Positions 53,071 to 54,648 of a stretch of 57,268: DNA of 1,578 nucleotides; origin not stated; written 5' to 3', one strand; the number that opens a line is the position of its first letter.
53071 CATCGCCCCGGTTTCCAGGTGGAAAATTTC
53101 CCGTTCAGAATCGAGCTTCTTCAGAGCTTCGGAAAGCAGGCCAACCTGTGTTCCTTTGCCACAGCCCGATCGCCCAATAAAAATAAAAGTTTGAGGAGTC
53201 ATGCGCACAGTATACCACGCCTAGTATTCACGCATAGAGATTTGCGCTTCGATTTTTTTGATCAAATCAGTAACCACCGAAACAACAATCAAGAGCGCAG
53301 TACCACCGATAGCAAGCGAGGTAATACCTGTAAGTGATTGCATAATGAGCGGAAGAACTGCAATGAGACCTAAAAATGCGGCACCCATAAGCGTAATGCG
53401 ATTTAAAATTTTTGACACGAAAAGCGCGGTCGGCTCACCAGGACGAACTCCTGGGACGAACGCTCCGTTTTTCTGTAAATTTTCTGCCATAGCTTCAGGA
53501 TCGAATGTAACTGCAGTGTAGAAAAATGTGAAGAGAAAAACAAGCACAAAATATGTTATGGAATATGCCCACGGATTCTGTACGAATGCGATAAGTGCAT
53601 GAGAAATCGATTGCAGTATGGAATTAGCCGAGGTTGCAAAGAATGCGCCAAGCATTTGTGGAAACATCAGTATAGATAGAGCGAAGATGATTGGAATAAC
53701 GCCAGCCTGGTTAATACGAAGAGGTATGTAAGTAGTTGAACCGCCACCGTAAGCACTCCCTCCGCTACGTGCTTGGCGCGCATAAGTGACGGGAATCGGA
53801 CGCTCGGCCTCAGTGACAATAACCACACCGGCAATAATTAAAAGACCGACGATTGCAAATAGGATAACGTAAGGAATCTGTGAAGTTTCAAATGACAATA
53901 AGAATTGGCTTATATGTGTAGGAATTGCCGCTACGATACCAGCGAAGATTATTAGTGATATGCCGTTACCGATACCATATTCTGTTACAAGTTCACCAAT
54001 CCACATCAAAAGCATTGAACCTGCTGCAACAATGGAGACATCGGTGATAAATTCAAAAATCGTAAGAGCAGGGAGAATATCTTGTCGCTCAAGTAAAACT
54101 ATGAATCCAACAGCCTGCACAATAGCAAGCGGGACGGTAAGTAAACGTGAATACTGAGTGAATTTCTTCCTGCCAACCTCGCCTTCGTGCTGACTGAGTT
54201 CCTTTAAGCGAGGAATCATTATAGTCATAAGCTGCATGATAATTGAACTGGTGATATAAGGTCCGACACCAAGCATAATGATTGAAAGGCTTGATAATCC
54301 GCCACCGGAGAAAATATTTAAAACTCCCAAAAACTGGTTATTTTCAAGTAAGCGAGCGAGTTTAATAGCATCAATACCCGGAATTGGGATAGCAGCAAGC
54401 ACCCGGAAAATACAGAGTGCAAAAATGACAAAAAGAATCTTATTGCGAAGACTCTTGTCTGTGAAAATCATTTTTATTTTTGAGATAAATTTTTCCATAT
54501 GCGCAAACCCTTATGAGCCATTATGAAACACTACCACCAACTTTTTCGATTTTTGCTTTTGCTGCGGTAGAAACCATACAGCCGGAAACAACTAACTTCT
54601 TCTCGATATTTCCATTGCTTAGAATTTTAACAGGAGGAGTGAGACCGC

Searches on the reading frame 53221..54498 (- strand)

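Call 17: search_protein_families(library=pfam, proteins=[window:53221-54498:-], max_evalue=0.00001)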
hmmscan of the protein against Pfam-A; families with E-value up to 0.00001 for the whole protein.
window:53221-54498:- (425 aa): 1 family
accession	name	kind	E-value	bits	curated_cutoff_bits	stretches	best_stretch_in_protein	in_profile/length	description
PF00344.25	SecY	-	1.1e-102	344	32.2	1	72-412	1-305/306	SecY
